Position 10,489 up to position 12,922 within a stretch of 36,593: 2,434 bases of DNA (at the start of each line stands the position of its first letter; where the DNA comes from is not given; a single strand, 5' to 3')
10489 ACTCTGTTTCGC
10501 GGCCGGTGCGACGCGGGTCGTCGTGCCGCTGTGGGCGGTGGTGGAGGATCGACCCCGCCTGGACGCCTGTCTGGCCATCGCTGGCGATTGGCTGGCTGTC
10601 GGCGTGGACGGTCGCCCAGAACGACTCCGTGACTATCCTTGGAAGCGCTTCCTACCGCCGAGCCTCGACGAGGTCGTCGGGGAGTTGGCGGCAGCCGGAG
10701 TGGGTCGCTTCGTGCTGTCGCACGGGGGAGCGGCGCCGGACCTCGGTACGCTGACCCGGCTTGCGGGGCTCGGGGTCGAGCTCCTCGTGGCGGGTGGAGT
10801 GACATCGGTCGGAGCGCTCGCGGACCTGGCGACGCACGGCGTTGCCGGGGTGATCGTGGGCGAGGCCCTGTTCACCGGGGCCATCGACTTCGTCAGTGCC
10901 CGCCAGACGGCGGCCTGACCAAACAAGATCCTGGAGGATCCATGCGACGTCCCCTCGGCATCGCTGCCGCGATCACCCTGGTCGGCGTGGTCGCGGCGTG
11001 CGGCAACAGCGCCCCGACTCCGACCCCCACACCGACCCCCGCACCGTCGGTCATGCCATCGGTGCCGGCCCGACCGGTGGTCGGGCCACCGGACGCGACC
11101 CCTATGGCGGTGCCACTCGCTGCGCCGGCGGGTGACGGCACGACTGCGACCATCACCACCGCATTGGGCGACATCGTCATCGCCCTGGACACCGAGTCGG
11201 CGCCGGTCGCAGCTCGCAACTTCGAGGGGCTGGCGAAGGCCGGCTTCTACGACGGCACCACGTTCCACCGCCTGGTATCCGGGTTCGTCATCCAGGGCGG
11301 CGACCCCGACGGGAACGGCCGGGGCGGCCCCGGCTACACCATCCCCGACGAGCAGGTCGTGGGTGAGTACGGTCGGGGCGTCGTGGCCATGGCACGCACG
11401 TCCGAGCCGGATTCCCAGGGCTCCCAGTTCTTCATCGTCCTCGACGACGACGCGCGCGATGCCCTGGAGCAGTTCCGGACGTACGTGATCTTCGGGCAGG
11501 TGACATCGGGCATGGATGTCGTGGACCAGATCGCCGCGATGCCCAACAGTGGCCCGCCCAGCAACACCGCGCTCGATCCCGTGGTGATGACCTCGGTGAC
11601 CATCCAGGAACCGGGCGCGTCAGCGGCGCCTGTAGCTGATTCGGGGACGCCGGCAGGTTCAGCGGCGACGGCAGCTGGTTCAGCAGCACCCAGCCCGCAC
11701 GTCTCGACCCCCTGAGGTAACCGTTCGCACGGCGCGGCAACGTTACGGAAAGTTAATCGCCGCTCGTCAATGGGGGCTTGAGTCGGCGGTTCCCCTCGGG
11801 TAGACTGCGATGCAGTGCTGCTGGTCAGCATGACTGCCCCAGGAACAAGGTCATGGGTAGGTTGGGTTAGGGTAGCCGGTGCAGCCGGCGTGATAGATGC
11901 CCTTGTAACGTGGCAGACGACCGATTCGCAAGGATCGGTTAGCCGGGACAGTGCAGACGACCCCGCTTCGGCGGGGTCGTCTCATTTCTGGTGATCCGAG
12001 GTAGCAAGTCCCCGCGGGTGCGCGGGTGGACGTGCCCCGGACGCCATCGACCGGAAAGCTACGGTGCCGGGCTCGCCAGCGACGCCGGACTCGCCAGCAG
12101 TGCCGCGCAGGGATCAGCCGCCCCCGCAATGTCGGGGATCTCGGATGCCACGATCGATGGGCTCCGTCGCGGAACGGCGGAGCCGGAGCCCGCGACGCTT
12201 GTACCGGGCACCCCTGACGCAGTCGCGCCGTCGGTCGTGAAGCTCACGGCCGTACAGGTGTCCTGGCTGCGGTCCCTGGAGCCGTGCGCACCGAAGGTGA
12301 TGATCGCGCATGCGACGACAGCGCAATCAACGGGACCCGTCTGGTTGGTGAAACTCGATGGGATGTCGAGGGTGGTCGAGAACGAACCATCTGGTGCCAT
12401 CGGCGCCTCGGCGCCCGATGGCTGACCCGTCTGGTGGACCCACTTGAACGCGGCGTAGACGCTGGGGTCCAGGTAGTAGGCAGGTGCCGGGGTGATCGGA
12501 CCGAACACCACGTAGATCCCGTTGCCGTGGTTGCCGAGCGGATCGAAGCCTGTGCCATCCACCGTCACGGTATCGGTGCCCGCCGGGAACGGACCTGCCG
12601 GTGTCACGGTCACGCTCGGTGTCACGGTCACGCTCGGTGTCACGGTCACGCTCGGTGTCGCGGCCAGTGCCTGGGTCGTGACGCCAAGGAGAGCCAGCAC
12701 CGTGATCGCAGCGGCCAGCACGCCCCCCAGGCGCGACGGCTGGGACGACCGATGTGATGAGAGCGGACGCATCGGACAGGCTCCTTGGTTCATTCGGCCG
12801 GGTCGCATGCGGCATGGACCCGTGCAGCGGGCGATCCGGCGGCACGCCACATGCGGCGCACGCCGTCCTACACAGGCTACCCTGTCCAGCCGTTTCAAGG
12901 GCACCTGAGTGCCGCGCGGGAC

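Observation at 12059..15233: Neocarzinostatin-like disulfide-stapled domain duplicated in a heme-uptake locus (stand-alone secreted copy plus fusion to HmuT): candidate new heme-capture module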

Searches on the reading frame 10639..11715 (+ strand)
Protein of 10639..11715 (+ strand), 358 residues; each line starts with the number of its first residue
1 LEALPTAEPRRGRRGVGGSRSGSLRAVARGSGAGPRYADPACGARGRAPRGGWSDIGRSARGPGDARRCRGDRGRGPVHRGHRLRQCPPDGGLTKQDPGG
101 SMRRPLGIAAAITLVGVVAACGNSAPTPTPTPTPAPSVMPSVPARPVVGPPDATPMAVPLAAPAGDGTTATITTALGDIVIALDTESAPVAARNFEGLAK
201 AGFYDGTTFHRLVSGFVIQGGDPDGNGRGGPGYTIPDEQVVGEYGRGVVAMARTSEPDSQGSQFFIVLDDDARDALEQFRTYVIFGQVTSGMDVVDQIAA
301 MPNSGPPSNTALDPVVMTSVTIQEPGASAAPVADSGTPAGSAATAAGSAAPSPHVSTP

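Call 40: search_protein_families(library=pfam, proteins=[window:10639-11715:+], max_evalue=0.01)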
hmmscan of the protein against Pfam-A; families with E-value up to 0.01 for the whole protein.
window:10639-11715:+ (358 aa): 1 family
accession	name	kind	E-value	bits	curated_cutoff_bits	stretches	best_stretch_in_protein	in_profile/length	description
PF00160.26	Pro_isomerase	-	8e-41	140.4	21.7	1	171-320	3-157/159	Cyclophilin type peptidyl-prolyl cis-trans isomerase/CLD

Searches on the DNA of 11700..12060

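Call 75: search_rna_families(source=window, start=11700, end=12060, threshold=evalue, max_evalue=10, show_alignments=2)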
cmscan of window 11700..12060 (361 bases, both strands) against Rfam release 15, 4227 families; matches with E-value up to 10: 9.
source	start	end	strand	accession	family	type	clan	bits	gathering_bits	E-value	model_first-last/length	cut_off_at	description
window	11874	11982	+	RF01400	istR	Gene; antitoxin;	-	24.7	45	0.0051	1-130/130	no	istR Hfq binding RNA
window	11867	12002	+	RF02225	sX6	Gene; sRNA;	-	21.6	40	0.001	1-342/342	no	Proteobacterial sRNA sX6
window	11948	11980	+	RF00195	RsmY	Gene; sRNA;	CL00106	20.9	57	0.0039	89-121/121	no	RsmY RNA family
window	11941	11994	+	RF03661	mir-933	Gene; miRNA;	-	19.4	100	0.13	1-77/77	no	mir-933 microRNA precursor family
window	11955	11982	+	RF02621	BSnc120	Gene; sRNA;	-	17.1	114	0.41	42-69/88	no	Brucella sRNA 120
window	11954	11995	+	RF02603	BASRCII26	Gene; sRNA;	-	16.9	218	0.044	1-190/190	no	Brucella sRNA CII26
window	11901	11981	+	RF01386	isrB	Gene; sRNA;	-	15.8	35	1.7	1-87/87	no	isrB Hfq binding RNA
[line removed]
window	11774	11967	+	RF02041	HOTTIP_2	Gene; lncRNA;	-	11.7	80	0.057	207-374/374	no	HOXA transcript at the distal tip, conserved region 2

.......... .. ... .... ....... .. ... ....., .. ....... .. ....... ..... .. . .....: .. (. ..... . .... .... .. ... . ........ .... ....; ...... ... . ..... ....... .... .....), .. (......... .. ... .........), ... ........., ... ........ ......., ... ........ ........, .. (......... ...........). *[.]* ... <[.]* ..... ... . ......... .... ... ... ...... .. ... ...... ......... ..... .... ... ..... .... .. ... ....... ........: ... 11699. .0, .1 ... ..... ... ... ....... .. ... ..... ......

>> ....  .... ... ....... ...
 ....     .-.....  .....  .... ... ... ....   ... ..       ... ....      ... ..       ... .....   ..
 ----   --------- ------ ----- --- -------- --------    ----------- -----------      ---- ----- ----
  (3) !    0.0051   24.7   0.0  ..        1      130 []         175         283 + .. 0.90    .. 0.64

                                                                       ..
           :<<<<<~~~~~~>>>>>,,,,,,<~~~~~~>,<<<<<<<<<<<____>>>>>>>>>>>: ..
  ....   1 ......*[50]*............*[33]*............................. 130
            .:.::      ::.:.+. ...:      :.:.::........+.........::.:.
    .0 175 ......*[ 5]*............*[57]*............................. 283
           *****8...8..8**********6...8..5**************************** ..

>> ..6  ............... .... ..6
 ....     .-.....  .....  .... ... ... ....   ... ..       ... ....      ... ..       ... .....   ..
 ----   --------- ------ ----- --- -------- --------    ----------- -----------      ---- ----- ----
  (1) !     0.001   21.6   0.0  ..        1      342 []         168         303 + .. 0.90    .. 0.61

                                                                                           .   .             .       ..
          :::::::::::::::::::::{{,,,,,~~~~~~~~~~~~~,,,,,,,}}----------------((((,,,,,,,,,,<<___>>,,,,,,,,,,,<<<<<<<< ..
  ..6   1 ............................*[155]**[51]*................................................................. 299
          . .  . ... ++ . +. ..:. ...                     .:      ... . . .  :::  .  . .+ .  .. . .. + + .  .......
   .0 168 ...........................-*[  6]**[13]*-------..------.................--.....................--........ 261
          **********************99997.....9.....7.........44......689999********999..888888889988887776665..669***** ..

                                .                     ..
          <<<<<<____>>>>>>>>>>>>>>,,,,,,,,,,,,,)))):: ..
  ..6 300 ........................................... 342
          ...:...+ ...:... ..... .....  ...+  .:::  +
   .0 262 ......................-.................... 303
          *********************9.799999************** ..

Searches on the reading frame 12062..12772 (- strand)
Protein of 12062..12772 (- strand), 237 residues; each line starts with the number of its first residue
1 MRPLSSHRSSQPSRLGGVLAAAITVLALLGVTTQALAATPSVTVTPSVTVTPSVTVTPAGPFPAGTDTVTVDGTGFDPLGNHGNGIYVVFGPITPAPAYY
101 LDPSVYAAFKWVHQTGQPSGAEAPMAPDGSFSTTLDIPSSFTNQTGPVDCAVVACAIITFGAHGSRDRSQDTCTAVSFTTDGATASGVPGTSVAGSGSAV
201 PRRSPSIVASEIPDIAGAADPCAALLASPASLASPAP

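Call 3: search_protein_families(library=pfam, proteins=[window:12062-12772:-], max_evalue=1)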
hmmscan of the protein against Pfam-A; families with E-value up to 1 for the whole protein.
seq(237 aa): 1 family
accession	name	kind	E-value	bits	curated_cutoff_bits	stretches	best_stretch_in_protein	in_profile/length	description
PF03853.21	YjeF_N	-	0.14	12.5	24.9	1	115-162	130-165/169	YjeF-related protein N-terminus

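Call 4: search_protein_families(library=ncbifam, proteins=[window:12062-12772:-], max_evalue=1)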
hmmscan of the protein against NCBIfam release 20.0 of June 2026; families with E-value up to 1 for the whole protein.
seq(237 aa): 1 family
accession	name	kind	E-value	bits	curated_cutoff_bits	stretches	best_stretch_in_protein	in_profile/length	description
NF040680.1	chromo_anti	equivalog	2.7e-06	27.3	86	1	124-165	76-124/133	enediyne antibiotic chromoprotein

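Call 8: find_homologous_proteins(query=window:12062-12772:-, max_evalue=0.001)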
Query seq(237 aa) (237 aa): 29 proteins with E <= 0.001 among 8000 candidates.
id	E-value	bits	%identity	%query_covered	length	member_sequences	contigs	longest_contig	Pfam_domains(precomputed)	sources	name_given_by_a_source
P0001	2.8e-70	255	80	59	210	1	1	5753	-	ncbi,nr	ncbi:MAG: hypothetical protein LH650_00115 [Chloroflexi bacterium]|nr:hypothetical protein [Chlorofl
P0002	3.5e-70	254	68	74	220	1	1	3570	-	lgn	-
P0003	4.1e-67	244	79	59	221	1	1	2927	-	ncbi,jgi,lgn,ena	-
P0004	1.2e-65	239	68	70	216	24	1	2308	PF00960.26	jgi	-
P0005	5.4e-64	234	66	75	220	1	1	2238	-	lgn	-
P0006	1.7e-63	232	65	75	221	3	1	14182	-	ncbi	-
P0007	1.4e-61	226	66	73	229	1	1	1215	-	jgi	jgi:hypothetical protein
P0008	4.1e-59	218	61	73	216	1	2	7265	PF00960.26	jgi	jgi:hypothetical protein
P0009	6.9e-59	217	54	92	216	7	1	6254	-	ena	-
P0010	1.0e-58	217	63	68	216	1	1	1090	PF00960.26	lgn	-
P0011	1.5e-58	216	67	63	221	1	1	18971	PF00960.26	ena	-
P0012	1.6e-58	216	65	75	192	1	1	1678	PF00960.26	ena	-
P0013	4.3e-57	211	64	71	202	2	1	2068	-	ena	-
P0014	1.6e-56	210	63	73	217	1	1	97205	-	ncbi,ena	-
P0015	4.0e-55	205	56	84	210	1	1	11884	-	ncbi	-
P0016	9.4e-55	204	71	53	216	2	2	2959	PF00960.26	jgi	jgi:hypothetical protein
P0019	7.1e-50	188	51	86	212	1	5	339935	PF00960.26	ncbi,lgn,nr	ncbi:MAG: hypothetical protein KF809_00045 [Chloroflexi bacterium]|nr:hypothetical protein [Chlorofl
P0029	1.8e-27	115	43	74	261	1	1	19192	PF00960.26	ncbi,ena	-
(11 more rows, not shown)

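Call 11: find_encoding_contigs(protein=P0019, flank=8000, max_places=2)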
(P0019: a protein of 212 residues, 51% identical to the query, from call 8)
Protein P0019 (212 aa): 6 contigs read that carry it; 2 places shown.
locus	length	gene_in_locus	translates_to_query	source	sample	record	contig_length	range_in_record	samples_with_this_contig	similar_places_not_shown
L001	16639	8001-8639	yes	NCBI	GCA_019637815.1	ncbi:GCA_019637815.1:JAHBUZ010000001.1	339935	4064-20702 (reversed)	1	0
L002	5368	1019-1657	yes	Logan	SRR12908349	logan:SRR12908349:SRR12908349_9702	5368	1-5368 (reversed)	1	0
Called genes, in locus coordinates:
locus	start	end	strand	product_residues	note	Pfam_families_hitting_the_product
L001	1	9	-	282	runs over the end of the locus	PF02463:SMC_N (faint), PF00005:ABC_tran, PF13304:AAA_21 (faint)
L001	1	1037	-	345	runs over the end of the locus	PF01032:FecCD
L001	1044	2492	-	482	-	PF01497:Peripla_BP_2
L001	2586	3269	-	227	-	PF01126:Heme_oxygenase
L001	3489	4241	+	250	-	-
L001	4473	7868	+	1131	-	-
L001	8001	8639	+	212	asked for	PF00960:Neocarzinostat (faint)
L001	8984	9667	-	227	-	PF00977:His_biosynth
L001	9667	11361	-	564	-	PF05960:DUF885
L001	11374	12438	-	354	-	PF01212:Beta_elim_lyase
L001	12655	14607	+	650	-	PF09587:PGA_cap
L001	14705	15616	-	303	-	PF02585:PIG-L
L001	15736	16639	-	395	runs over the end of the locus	PF13487:HD_5, PF01966:HD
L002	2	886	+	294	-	?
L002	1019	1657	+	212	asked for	PF00960:Neocarzinostat (faint)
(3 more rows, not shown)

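Call 28: predict_structure(alignment_id=A1)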
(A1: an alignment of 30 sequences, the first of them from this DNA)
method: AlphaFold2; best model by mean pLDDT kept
length: 237 residues; sequences in the alignment: 30
mean_pLDDT: 74.7   pTM: 0.64
mean pLDDT of the five models: 74.7, 74.5, 74.2, 73.7, 72.2
residues with pLDDT >= 90: 97; 70-90: 37; 50-70: 69; < 50: 34
segments of 3 or more residues with pLDDT < 50: 1-4, 33-35, 206-216, 231-233
pLDDT, mean of each block of 10 residues (from residue 1): 47 51 54 49 63 95 96 92 90 73 86 96 96 97 93 94 83 94 53 53 50 53 74 56
secondary structure, 60 per line:
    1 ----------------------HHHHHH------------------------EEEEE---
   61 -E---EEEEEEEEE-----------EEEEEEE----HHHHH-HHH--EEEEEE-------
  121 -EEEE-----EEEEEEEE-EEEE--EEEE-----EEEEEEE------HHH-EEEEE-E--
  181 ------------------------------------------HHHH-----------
elements in order: H23-28 E53-57 E66-74 E86-92 H97-101 E108-113 E122-125 E131-138 E140-143 E146-149 E155-161 E172-176 H223-226

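Call 32: fold_search(model_id=the predicted structure, library=pdb)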
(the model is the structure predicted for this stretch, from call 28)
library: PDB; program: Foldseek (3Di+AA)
matches with E <= 10: 1323; with E <= 0.001: 1
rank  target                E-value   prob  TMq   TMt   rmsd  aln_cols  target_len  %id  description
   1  2mcm                  3.7e-06  1.00  0.33  0.66   6.5       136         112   26  MACROMOMYCIN (released 1993-01-15)
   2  8uls_H                1.4e-03  0.99  0.26  0.41   8.6       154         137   11  Cryo-EM structure of the BG505 SOSIPv2 in complex with bNAb 01_D03 Fabs (released 2025-04-16)
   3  6mph_Q                1.3e-02  0.84  0.26  0.42   8.6       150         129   11  Cryo-EM structure at 3.8 A resolution of HIV-1 fusion peptide-directed antibody, DF1W-a.01, elicited by vaccination of (released 2019-07-24)
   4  7wrj_A                2.0e-02  0.33  0.20  0.31   8.1       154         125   16  Local CryoEM structure of the SARS-CoV-2 S6P(B.1.1.529) in complex with BD55-4637 Fab (released 2022-09-28)
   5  5dca_A                3.2e-02  0.92  0.27  0.04   5.4       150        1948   10  Crystal structure of yeast full length Brr2 in complex with Prp8 Jab1 domain (released 2015-12-16)
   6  6d49_A                3.4e-02  0.80  0.27  0.44   7.8       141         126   11  Cell Surface Receptor in Complex with Ligand at 1.80-A Resolution (released 2019-04-17)
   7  4nkd_A                3.4e-02  0.80  0.27  0.27   6.6       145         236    9  Crystal structure of engineered anti-EE scFv antibody fragment (released 2014-03-12)
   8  5lqw_C                3.6e-02  0.95  0.27  0.04   5.7       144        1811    8  yeast activated spliceosome (released 2016-10-05)
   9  2g5r                  3.6e-02  0.75  0.26  0.44   6.6       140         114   13  Crystal structure of Siglec-7 in complex with methyl-9-(aminooxalyl-amino)-9-deoxyNeu5Ac (oxamido-Neu5Ac) (released 2006-06-20)
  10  5j1a_A                3.9e-02  0.66  0.22  0.20   7.3       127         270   16  Antigen presenting molecule (released 2016-08-03)
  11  8r1c_D                3.9e-02  0.60  0.25  0.37   6.6       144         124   15  SD1-2 Fab in complex with SARS-CoV-2 BA.2.12.1 Spike Glycoprotein (released 2024-03-13)
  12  7deo_C                4.1e-02  0.66  0.23  0.23   8.4       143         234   12  Crystal structure of SARS-CoV-2 RBD in complex with a neutralizing antibody scFv (released 2021-03-31)
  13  3h3p_M                4.1e-02  0.54  0.21  0.37   7.9       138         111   13  Crystal structure of HIV epitope-scaffold 4E10 Fv complex (released 2010-01-19)
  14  8kgz_A                4.3e-02  0.69  0.26  0.27   7.2       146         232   14  Crystal structure of single-chain Fv antibody against antigen peptide from SARS-CoV2 S-spike protein (released 2023-11-08)
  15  5m2j_D                4.3e-02  0.38  0.22  0.36   7.0       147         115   12  Complex between human TNF alpha and Llama VHH2 (released 2017-08-30)
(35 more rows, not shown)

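Call 42: search_protein_families(library=pfam, alignment_id=A1, max_evalue=0.01)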
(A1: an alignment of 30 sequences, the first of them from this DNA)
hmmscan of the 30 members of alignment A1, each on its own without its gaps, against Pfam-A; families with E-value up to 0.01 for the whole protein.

A. member 1, seq(237 aa): 0 families

B. families by the number of members that match (of 30 scanned): 3 families
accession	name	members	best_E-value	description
PF01833.30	TIG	7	0.00027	IPT/TIG domain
PF00960.24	Neocarzinostat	1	0.0025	Neocarzinostatin family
PF09136.16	Glucodextran_B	1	0.0082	Glucodextranase, domain B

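Call 56: search_protein_families(library=pfam, proteins=[L001:3489-4241:+, L001:4473-7868:+], max_evalue=0.01)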
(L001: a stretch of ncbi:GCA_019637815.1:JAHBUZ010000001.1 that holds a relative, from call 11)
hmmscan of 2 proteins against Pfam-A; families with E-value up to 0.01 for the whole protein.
L001:3489-4241:+ (250 aa): 0 families

L001:4473-7868:+ (1131 aa): 5 families
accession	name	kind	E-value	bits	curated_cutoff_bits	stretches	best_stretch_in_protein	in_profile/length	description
PF00041.27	fn3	-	9.8e-30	103.1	25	2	479-565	3-81/84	Fibronectin type III domain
PF25059.1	FN3_DSCAM-DSCAML_C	-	2e-12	47.7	39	2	217-281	12-74/89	DSCAM/DSCAML C-terminal Fn3-like domain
PF04213.18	HtaA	-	9.2e-12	46.3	24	2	595-707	21-133/164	Htaa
PF16656.11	Pur_ac_phosph_N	-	5.6e-08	33.7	30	2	204-276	9-84/93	Purple acid Phosphatase, N-terminal domain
PF24514.1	SpaA_4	-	3.8e-07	31.3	27.3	1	931-986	42-105/107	Prealbumin-like fold domain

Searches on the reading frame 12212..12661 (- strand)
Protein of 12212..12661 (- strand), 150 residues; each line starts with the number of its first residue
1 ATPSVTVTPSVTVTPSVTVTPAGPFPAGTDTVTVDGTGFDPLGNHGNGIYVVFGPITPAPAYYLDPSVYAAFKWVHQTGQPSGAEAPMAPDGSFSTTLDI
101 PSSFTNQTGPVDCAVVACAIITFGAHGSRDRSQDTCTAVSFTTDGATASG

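Call 7: search_solved_structures(query=window:12212-12661:-, max_evalue=10, show_alignments=3)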
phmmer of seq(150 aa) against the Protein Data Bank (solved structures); distinct sequences matched with E-value up to 10: 1.
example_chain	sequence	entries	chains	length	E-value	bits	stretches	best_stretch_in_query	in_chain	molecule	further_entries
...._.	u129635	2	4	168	0.00023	24.6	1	2-130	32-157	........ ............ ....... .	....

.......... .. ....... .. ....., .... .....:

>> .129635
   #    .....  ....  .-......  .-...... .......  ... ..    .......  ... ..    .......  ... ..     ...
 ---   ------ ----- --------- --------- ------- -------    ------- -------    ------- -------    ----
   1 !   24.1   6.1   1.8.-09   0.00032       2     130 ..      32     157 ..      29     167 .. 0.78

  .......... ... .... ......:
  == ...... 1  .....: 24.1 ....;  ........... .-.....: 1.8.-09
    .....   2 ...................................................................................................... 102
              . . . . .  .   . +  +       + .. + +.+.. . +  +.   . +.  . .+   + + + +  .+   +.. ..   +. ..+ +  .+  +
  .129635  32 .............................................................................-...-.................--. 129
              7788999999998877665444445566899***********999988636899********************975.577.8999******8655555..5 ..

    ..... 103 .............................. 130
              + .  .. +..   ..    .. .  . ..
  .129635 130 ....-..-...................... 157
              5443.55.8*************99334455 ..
